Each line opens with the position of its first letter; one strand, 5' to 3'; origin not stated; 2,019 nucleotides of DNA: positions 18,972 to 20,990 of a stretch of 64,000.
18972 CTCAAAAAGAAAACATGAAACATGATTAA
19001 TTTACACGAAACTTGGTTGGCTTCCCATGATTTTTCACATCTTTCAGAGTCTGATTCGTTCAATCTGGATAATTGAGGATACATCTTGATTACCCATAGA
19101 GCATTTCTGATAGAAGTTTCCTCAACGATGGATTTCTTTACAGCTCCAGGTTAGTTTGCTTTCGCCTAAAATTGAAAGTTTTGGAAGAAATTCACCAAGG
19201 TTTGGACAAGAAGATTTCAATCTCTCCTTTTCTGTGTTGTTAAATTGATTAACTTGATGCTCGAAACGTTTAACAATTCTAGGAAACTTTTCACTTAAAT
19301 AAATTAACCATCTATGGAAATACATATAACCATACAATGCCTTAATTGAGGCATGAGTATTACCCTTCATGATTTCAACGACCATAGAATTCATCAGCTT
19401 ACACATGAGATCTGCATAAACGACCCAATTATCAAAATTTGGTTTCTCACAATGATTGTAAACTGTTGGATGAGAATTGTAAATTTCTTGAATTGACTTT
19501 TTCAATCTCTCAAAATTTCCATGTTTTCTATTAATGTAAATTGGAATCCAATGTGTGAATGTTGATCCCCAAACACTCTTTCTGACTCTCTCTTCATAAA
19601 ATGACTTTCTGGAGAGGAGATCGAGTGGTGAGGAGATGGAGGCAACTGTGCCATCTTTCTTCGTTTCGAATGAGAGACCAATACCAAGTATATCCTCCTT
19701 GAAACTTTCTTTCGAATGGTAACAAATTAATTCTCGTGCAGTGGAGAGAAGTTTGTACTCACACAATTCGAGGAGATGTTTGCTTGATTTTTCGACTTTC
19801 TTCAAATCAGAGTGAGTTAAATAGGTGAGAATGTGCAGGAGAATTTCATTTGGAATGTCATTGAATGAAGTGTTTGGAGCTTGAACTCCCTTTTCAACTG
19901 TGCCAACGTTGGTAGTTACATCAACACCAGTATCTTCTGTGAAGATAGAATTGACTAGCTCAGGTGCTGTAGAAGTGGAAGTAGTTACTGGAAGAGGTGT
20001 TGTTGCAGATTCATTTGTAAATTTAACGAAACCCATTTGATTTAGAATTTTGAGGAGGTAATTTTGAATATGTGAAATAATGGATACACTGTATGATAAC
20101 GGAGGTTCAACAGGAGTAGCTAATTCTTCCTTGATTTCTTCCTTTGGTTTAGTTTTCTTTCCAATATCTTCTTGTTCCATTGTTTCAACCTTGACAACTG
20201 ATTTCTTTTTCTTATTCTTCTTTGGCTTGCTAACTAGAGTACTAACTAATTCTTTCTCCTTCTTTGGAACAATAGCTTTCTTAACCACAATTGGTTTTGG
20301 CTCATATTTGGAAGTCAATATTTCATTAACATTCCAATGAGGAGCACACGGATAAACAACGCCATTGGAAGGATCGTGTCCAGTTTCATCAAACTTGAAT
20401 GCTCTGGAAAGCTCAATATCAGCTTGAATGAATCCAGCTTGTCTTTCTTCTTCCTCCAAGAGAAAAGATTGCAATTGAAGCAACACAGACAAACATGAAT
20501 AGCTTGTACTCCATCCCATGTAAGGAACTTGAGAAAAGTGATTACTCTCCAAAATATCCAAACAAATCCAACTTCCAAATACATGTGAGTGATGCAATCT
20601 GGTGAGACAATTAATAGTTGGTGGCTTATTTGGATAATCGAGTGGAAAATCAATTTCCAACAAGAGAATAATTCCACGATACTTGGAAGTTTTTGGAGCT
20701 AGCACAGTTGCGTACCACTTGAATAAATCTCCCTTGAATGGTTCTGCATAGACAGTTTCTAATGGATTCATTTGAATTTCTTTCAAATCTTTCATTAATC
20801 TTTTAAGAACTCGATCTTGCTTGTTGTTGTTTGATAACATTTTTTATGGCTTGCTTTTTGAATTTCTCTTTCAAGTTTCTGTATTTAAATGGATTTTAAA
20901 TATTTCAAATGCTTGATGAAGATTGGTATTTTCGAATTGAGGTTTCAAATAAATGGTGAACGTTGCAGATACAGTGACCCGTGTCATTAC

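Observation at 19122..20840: Single polypeptide fusing a UBC (E2) fold with altered HPN motif to an F-box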

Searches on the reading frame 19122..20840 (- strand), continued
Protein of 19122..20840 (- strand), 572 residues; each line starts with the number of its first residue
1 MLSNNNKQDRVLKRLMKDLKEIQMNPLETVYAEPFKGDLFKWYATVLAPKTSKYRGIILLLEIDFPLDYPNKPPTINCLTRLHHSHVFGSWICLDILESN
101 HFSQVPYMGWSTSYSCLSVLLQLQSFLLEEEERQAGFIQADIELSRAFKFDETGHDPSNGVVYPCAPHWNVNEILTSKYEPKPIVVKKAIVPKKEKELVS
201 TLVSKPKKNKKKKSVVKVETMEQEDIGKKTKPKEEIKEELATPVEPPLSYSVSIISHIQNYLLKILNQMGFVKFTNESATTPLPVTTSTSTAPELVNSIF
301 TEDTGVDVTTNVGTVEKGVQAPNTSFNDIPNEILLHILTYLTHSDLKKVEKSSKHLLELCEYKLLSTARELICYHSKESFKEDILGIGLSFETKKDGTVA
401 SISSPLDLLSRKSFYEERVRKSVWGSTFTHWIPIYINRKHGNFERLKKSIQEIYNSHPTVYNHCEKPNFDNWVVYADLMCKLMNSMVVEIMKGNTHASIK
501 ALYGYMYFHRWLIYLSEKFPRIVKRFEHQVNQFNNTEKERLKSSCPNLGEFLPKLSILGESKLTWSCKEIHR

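Call 70: fold_search(model_id=the predicted structure, library=pdb)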
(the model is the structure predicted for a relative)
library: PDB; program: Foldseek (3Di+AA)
matches with E <= 10: 841; with E <= 0.001: 384
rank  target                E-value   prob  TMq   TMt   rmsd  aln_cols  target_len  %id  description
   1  8v0d_B                6.8e-08  1.00  0.17  0.54   3.0       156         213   31  Ubch5B-RING3 of MIB1 fusion structure (released 2024-11-27)
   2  2oxq_A                7.1e-08  1.00  0.16  0.72   4.0       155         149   30  Structure of the UbcH5 :CHIP U-box complex (released 2008-02-19)
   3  1x23_B                7.4e-08  1.00  0.18  0.78   2.6       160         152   29  Crystal structure of ubch5c (released 2005-05-03)
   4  2yb6                  9.0e-08  1.00  0.16  0.76   3.0       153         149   26  Native human Rad6 (released 2011-04-20)
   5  8v0d_A                1.2e-07  1.00  0.17  0.55   2.5       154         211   31  Ubch5B-RING3 of MIB1 fusion structure (released 2024-11-27)
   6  5ifr_A                1.2e-07  1.00  0.17  0.74   4.0       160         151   29  Structure of the stable UBE2D3-UbDha conjugate (released 2016-05-11)
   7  8uqe                  1.3e-07  1.00  0.17  0.35   5.8       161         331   28  Crystal structure of RNF168 (RING)-UbcH5c fused to H2A-H2B via a 26-residue linker (RING not modeled in density) (released 2024-01-17)
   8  7zj3_K                1.4e-07  1.00  0.16  0.75   3.9       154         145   30  Structure of TRIM2 RING domain in complex with UBE2D1~Ub conjugate (released 2022-11-30)
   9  6w7z_A                1.4e-07  1.00  0.17  0.75   3.8       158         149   31  RNF12 RING domain in complex with Ube2d2 (released 2020-05-20)
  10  5fer_E                1.5e-07  1.00  0.16  0.74   3.9       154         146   29  Complex of TRIM25 RING with UbcH5-Ub (released 2016-05-18)
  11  7bol                  1.7e-07  1.00  0.16  0.73   4.0       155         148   30  ubiquitin-conjugating enzyme, Ube2D2 (released 2021-03-24)
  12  5ulf_A                1.7e-07  1.00  0.17  0.74   4.0       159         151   30  Crystal Structure of a UbcH5b~Ub conjugate (released 2017-06-07)
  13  7zj3_B                1.8e-07  1.00  0.16  0.75   3.8       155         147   30  Structure of TRIM2 RING domain in complex with UBE2D1~Ub conjugate (released 2022-11-30)
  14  3l1z_A                1.8e-07  1.00  0.17  0.74   3.9       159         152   29  Crystal structure of the U-BOX domain of human E4B ubiquitin ligase in complex with UBCH5C E2 ubiquitin conjugating en (released 2010-05-05)
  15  6cyo                  2.1e-07  1.00  0.17  0.75   4.0       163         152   24  Crystal structure of human UBE2A (RAD6A) (released 2018-12-12)
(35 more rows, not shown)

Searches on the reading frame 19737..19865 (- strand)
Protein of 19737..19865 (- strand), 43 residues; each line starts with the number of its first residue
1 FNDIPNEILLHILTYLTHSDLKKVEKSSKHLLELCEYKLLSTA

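Call 76: search_solved_structures(query=A4, max_evalue=1, show_alignments=2)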
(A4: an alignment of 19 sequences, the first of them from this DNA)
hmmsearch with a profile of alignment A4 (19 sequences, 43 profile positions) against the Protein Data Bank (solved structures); distinct sequences matched with E-value up to 1: 45.
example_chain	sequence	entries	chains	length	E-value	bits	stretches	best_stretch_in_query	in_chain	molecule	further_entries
6vcd_B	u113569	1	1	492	9.9e-11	44.3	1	3-41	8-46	F-box/LRR-repeat protein 5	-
5ibk_B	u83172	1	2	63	4.6e-10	42.2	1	2-41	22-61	F-box/WD repeat-containing protein 7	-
1fs1_A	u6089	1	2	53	6e-09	38.6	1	1-42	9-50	CYCLIN A/CDK2-ASSOCIATED P19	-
1ldk_E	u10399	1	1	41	6.9e-09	38.4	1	1-41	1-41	SKP2-like protein type gamma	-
5v4b_B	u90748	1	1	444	1.3e-08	37.6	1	2-41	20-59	F-box/WD repeat-containing protein 7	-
2ovp_B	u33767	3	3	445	1.3e-08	37.6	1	2-41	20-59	F-box/WD repeat protein 7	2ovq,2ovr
7t1y_B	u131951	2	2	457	1.4e-08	37.5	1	2-41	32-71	F-box/WD repeat-containing protein 7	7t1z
7z8b_F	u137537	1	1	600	1.4e-08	37.4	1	3-43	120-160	F-box/WD repeat-containing protein 8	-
1fqv_A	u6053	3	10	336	7.1e-08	35.2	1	1-42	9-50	SKP2 | S-phase kinase-associated protein 2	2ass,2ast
1fs2_A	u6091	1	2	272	8.4e-08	35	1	1-42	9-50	SKP2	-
8or0_E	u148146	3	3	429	1.3e-07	34.4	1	1-42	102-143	S-phase kinase-associated protein 2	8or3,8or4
7b5l_T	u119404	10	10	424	1.3e-07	34.4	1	1-42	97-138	S-phase kinase-associated protein 2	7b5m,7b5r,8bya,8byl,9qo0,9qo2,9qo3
7z8t_F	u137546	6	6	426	1.3e-07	34.4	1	1-42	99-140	S-phase kinase-associated protein 2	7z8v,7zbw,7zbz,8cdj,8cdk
6byh_E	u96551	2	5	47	5.9e-07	32.2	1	6-42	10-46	Lysine-specific demethylase 2A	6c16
6bva_E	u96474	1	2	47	1.2e-06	31.2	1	6-43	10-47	Lysine-specific demethylase 2B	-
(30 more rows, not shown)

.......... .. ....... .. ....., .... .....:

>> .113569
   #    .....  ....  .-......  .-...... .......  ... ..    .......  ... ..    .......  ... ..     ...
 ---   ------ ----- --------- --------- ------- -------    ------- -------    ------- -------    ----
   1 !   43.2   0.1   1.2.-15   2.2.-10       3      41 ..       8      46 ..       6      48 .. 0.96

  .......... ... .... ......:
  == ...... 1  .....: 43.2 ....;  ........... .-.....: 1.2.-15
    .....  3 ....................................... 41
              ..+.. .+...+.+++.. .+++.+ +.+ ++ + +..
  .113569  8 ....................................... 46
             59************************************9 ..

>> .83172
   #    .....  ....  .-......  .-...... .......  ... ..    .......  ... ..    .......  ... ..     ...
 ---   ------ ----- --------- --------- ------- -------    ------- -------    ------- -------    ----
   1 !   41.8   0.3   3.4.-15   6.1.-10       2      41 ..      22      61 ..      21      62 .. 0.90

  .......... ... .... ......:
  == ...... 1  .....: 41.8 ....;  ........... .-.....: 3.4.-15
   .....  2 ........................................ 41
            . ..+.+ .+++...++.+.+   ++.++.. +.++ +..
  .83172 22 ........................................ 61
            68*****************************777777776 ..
